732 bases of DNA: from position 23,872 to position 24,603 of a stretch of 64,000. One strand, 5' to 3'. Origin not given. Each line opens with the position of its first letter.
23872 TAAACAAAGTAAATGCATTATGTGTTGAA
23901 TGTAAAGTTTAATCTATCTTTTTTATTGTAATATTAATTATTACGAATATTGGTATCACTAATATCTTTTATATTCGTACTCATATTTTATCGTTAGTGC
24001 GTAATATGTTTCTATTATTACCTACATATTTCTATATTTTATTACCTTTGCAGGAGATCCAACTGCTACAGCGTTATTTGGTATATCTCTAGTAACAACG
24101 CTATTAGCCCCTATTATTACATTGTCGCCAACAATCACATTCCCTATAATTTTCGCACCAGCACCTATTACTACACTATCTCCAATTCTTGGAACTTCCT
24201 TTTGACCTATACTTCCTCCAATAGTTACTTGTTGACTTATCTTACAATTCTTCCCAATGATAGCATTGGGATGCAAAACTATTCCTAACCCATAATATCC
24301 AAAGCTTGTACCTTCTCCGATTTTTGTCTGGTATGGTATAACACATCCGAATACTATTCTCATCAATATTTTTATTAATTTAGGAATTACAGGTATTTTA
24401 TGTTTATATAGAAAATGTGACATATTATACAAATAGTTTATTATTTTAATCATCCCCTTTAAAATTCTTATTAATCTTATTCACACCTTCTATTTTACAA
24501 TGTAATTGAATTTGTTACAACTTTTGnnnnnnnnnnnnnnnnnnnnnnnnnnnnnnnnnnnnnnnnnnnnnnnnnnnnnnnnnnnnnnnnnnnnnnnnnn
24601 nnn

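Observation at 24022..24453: CysE/LacA-type O-acetyltransferase at the end of the tail-fibre module, paired with a virion SGNH esterase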

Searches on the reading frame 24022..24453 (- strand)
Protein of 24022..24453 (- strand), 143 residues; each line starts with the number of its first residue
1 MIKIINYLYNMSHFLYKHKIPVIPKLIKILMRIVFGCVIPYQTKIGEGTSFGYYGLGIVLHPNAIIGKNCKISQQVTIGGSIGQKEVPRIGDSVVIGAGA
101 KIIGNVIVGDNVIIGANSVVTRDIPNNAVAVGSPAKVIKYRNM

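Call 3: search_protein_families(library=pfam, proteins=[window:24022-24453:-], max_evalue=0.01)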
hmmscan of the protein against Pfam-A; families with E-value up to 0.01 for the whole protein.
window:24022-24453:- (143 aa): 3 families
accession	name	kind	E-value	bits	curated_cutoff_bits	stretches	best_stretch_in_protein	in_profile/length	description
PF00132.30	Hexapep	-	5.4e-17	61.1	27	2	89-122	3-36/36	Bacterial transferase hexapeptide (six repeats)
PF14602.12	Hexapep_2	-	1.5e-06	28.3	27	1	89-122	3-34/34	Hexapeptide repeat of succinyl-transferase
PF25084.1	LbH_EIF2B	-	1.7e-06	28.4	54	1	36-122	15-89/105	EIF2B subunit epsilon LbH domain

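Call 4: search_protein_families(library=ncbifam, proteins=[window:24022-24453:-], max_evalue=0.01)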
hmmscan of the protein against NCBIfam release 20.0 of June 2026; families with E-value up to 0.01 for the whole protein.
window:24022-24453:- (143 aa): 46 families (the best 25 are shown)
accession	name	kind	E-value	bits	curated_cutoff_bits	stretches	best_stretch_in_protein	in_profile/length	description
NF041874.1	EPS_EpsC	equivalog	1.8e-34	118.9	150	1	7-140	32-166/168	serine O-acetyltransferase EpsC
TIGR01172.1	cysE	equivalog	4.6e-30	104.8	210.65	1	8-136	33-162/162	serine O-acetyltransferase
NF008349.0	PRK11132.1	equivalog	4.5e-20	71.8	397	1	9-139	114-245/273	serine O-acetyltransferase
TIGR03570.1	NeuD_NnaD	subfamily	6.2e-18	65.1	160.8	1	33-136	108-202/202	NeuD/PglB/VioB family sugar acetyltransferase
NF007564.0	PRK10191.1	equivalog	3.6e-16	59.1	196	1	26-137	47-158/162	colanic acid biosynthesis acetyltransferase WcaB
TIGR03532.1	DapD_Ac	equivalog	1.3e-15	57.7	231.75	1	33-139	107-212/231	2,3,4,5-tetrahydropyridine-2,6-dicarboxylate N-acetyltransferase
TIGR04016.1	WcaB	equivalog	2.9e-15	56.1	194.65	1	26-137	31-142/146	colanic acid biosynthesis acetyltransferase WcaB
NF007240.0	PRK09677.1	equivalog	9.5e-14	51.3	243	1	89-142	132-185/192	putative lipopolysaccharide biosynthesis O-acetyl transferase WbbJ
NF058585.1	HptprglPActTf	PfamEq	1.9e-10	40.5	300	1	42-141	55-160/172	heptaprenylglyceryl phosphate O-acetyltransferase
NF002060.0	PRK00892.1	subfamily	2.7e-10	39.9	207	1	63-138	245-315/345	UDP-3-O-(3-hydroxymyristoyl)glucosamine N-acyltransferase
TIGR03308.1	phn_thr-fam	hypoth_equivalog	1e-09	38.6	201.65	1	89-141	110-162/204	phosphonate metabolim protein, transferase hexapeptide repeat family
TIGR01853.1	lipid_A_lpxD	equivalog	1e-09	37.8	242.5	1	63-139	236-306/325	UDP-3-O-(3-hydroxymyristoyl)glucosamine N-acyltransferase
NF007076.0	PRK09527.1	equivalog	2.6e-09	36.8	347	1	89-140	133-184/203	galactoside O-acetyltransferase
NF007797.0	PRK10502.1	subfamily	1.4e-08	34.6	192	1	65-142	94-180/183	WcaF family extracellular polysaccharide biosynthesis acetyltransferase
NF050158.1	CarbAnhydGPos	equivalog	2.9e-08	33.6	250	1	71-139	72-141/172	gamma carbonic anhydrase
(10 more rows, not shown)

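Call 5: search_protein_families(library=phrogs, proteins=[window:24022-24453:-], max_evalue=0.001)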
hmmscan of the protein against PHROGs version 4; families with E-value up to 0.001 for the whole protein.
window:24022-24453:- (143 aa): 5 families
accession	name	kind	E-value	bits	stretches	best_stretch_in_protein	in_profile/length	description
phrog_2154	-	unknown function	3.1e-32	112.6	1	15-142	50-182/185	-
phrog_16087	-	unknown function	8.9e-11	42.6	1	77-141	107-171/217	-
phrog_5353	-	unknown function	4.7e-09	37.2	1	32-125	88-172/256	-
phrog_36734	-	unknown function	1.7e-07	31.5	1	89-139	132-182/363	-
phrog_30105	-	unknown function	2.2e-05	24.7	1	90-140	229-279/307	-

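Call 8: search_dna_similar(query=window:24022-24453:-, collection=phages, mode=protein, max_rows=40)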
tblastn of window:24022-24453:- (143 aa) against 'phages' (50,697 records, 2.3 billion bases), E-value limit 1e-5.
Records with a match: 47; places in all: 47; records where one place covers at least 80% of the query: 12.
Best place of each record, by identity: <60% 47.
By first word of the organism name: Streptococcus 18; Bacteriophage 10; Listeria 6; Staphylococcus 2; Enterococcus 2; Acinetobacter 2; Campylobacter 2; Salmonella 2; Escherichia 2; Arthrobacter 1.
By host as written in the record: - 15; Streptococcus thermophilus 12; Listeria monocytogenes 6; Streptococcus thermophilus ST64987 6; Campylobacter jejuni 2; Homo sapiens 2; Staphylococcus caprae IME1323 1; Staphylococcus aureus 1; and 2 more.
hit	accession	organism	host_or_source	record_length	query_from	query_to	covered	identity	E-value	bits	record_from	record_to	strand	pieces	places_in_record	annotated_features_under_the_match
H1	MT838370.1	Bacteriophage sp.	human fecal samples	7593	8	139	92%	39.6%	2e-8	57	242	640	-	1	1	record has no annotation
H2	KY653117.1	Staphylococcus phage IME1323_01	Staphylococcus caprae IME1323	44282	32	139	76%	48.1%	7e-16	79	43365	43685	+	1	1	serine acetyltransferase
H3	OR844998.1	Staphylococcus phage SA 1306 Kay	Staphylococcus aureus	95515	7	139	93%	38.5%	1e-6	52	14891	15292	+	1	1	record has no annotation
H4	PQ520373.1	Enterococcus phage IME_EF3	-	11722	7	139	93%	36.0%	2e-6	51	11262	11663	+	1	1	record has no annotation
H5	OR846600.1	Enterococcus phage Efs 1-1-1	Enterococcus faecalis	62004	7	139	93%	36.0%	8e-6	50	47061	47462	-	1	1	record has no annotation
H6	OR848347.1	Listeria phage LM 4-14-1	Listeria monocytogenes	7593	7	141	94%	35.0%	1e-6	52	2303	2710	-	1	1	record has no annotation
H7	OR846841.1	Listeria phage LM 4-11-1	Listeria monocytogenes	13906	7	141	94%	35.0%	1e-6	52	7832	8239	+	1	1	record has no annotation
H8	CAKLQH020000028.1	Acinetobacter phage MD-2021a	not known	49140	8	138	92%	35.3%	9e-8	55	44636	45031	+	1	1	cysE_2: serine acetyltransferase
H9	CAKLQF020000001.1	Acinetobacter phage MD-2021a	not known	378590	8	138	92%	35.3%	9e-8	55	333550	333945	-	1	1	cysE_2: serine acetyltransferase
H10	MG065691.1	Campylobacter phage A11a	Campylobacter jejuni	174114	9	138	91%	34.8%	7e-7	53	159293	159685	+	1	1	record has no annotation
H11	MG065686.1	Campylobacter phage A18a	Campylobacter jejuni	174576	9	138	91%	34.8%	7e-7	53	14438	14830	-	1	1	record has no annotation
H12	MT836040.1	Bacteriophage sp.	human fecal samples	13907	45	139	66%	47.4%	3e-10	62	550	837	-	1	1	record has no annotation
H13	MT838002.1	Bacteriophage sp.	human fecal samples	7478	31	137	75%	41.8%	9e-9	58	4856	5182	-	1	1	record has no annotation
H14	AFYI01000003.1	Salmonella enterica subsp. enterica serovar Infantis str. ...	Homo sapiens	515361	9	138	91%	34.1%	5e-6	50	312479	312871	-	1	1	serine O-acetyltransferase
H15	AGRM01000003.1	Salmonella enterica subsp. houtenae str. ATCC BAA-1581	Homo sapiens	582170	9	138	91%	34.1%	5e-6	50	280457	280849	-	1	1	serine O-acetyltransferase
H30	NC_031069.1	Streptococcus phage 9871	Streptococcus thermophilus ST64987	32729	39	142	73%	42.3%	1e-6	52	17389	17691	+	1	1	serine acetyltransferase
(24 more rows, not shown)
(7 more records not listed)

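Call 9: find_homologous_proteins(query=window:24022-24453:-, max_evalue=0.00001)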
Query window:24022-24453:- (143 aa): 4361 proteins with E <= 0.00001 among 5944 candidates; the best 120 are listed.
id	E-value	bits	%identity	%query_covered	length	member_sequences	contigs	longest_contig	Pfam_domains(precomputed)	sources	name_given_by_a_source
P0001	3.3e-85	301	100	100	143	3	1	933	PF14602.13,PF00132.31,PF25087.2,PF25084.2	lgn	-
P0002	7.3e-47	177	63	92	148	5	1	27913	PF14602.13,PF00132.31,PF25084.2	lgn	-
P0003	4.9e-45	171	62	92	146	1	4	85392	PF14602.13,PF00132.31,PF25087.2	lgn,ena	-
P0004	4.9e-45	171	57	100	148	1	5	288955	PF14602.13,PF00132.31,PF25084.2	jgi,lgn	jgi:serine O-acetyltransferase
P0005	7.0e-45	171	60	94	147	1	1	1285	PF14602.13,PF00132.31,PF25084.2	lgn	-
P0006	8.0e-45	170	56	94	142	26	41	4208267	PF14602.13,PF00132.31,PF25087.2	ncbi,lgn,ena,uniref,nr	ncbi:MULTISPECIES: serine O-acetyltransferase [Clostridium]|uniref:serine O-acetyltransferase n=1 Ta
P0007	1.1e-44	170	59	93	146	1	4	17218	PF00132.31,PF25087.2,PF25084.2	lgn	-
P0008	2.5e-44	169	58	92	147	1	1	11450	PF14602.13,PF00132.31,PF25087.2,PF25084.2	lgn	-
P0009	2.9e-44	169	61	92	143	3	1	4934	PF14602.13,PF00132.31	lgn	-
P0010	3.4e-44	168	57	94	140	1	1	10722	PF14602.13,PF00132.31,PF25084.2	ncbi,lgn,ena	-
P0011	4.0e-44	168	62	94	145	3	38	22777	PF14602.13,PF00132.31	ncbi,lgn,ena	-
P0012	4.1e-44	168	62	94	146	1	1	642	PF14602.13,PF00132.31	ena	-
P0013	6.4e-44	167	60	92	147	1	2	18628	PF14602.13,PF00132.31,PF25084.2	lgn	-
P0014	7.3e-44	167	64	92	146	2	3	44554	PF14602.13,PF00132.31,PF25087.2,PF25084.2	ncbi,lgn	ncbi:serine O-acetyltransferase [Clostridium perfringens]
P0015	9.5e-44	167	61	92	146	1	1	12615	PF14602.13,PF00132.31,PF25084.2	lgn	-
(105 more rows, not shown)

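Call 11: find_encoding_contigs(protein=P0002, flank=8000, max_places=3)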
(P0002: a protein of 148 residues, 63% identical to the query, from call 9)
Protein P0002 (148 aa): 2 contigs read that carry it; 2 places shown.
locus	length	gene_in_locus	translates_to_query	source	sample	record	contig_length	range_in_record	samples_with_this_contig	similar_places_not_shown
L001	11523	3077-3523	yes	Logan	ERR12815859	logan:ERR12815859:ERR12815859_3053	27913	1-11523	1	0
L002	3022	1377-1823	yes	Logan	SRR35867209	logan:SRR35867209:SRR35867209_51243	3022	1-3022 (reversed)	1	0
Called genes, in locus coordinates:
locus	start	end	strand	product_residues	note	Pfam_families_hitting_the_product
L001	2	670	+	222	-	?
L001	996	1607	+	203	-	PF02397:Bac_transf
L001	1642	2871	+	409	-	PF03446:NAD_binding_2 (faint), PF03721:UDPG_MGDP_dh_N, PF00984:UDPG_MGDP_dh, PF03720:UDPG_MGDP_dh_C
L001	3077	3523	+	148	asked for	PF25084:LbH_EIF2B (faint), PF00132:Hexapep, PF14602:Hexapep_2 (weak)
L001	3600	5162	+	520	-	PF01554:MatE (weak), PF03023:MurJ, PF01554:MatE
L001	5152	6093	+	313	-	PF20330:DUF6625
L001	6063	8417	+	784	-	PF13425:O-antigen_lig, PF13439:Glyco_transf_4 (weak), PF13477:Glyco_trans_4_2 (weak), PF20706:GT4-conflict, PF00534:Glycos_transf_1, PF13692:Glyco_trans_1_4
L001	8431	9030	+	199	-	PF25084:LbH_EIF2B (faint), PF00132:Hexapep, PF14602:Hexapep_2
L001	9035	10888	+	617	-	PF16889:Hepar_II_III_N, PF07940:Hepar_II_III_C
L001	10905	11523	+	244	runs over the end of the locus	PF03808:Glyco_tran_WecG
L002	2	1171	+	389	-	?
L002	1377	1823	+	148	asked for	PF25084:LbH_EIF2B (faint), PF00132:Hexapep, PF14602:Hexapep_2 (weak)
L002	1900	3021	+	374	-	?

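Call 12: find_encoding_contigs(protein=P0003, flank=8000, max_places=3)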
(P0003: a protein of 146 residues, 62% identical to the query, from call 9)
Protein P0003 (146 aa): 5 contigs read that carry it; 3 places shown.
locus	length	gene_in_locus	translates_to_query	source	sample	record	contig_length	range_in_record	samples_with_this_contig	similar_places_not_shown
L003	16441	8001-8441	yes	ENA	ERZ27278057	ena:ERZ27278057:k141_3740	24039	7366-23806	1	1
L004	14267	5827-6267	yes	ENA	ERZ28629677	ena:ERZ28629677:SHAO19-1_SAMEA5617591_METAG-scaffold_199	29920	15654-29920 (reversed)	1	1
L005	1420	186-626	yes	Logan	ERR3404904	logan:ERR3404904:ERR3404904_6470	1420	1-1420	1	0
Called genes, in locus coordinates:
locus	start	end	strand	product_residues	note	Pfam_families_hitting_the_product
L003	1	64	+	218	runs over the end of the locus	PF02397:Bac_transf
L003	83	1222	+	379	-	PF02350:Epimerase_2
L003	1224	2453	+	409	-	PF03721:UDPG_MGDP_dh_N, PF00984:UDPG_MGDP_dh, PF03720:UDPG_MGDP_dh_C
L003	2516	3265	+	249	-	PF03808:Glyco_tran_WecG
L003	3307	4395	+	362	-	PF00534:Glycos_transf_1, PF13692:Glyco_trans_1_4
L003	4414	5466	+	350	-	PF09587:PGA_cap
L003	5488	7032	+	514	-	PF03023:MurJ, PF01554:MatE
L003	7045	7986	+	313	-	PF20330:DUF6625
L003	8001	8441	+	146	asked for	PF25087:GMPPB_C (faint), PF00132:Hexapep, PF14602:Hexapep_2 (weak)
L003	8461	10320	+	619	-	PF16889:Hepar_II_III_N, PF07940:Hepar_II_III_C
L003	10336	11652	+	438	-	PF27533:CapK_C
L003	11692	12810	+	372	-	-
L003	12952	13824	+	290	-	PF00483:NTP_transferase, PF12804:NTP_transf_3 (weak)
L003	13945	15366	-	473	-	PF08341:TED, PF17802:SpaA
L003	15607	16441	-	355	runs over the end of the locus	?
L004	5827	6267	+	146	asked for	PF25087:GMPPB_C (faint), PF00132:Hexapep, PF14602:Hexapep_2 (weak)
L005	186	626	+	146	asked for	PF25087:GMPPB_C (faint), PF00132:Hexapep, PF14602:Hexapep_2 (weak)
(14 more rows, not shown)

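Call 13: find_encoding_contigs(protein=P0006, flank=8000, max_places=3)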
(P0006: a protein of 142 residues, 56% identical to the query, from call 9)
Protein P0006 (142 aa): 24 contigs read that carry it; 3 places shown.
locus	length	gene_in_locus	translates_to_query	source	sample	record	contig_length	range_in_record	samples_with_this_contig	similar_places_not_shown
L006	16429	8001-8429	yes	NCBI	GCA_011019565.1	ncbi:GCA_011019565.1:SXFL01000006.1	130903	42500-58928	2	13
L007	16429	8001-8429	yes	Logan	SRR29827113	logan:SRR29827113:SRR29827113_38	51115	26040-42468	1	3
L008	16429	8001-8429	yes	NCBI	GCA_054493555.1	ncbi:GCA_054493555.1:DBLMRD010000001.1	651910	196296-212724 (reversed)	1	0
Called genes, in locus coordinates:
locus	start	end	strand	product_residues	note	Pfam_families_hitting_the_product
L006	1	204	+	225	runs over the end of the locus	PF02706:Wzz, PF13807:GNVR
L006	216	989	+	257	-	PF19567:CpsB_CapC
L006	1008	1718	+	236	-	PF02374:ArsA_ATPase (faint), PF10609:ParA, PF13614:AAA_31, PF00142:Fer4_NifH (faint), PF01656:CbiA, PF09140:MipZ (weak)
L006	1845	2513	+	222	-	PF02397:Bac_transf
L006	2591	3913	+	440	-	PF03446:NAD_binding_2 (weak), PF03721:UDPG_MGDP_dh_N, PF00984:UDPG_MGDP_dh, PF03720:UDPG_MGDP_dh_C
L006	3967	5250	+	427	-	PF13425:O-antigen_lig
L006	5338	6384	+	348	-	PF13439:Glyco_transf_4, PF13477:Glyco_trans_4_2 (weak), PF00534:Glycos_transf_1, PF13692:Glyco_trans_1_4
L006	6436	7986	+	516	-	PF03023:MurJ, PF01554:MatE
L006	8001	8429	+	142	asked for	PF25087:GMPPB_C (faint), PF00132:Hexapep, PF14602:Hexapep_2 (weak)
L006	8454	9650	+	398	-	-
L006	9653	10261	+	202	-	-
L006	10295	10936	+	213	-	PF00132:Hexapep, PF14602:Hexapep_2 (weak)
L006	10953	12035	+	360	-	PF13480:Acetyltransf_6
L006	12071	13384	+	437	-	PF27533:CapK_C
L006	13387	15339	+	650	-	PF16889:Hepar_II_III_N, PF07940:Hepar_II_III_C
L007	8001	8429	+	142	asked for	PF25087:GMPPB_C (faint), PF00132:Hexapep, PF14602:Hexapep_2 (weak)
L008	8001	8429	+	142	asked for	PF25087:GMPPB_C (faint), PF00132:Hexapep, PF14602:Hexapep_2 (weak)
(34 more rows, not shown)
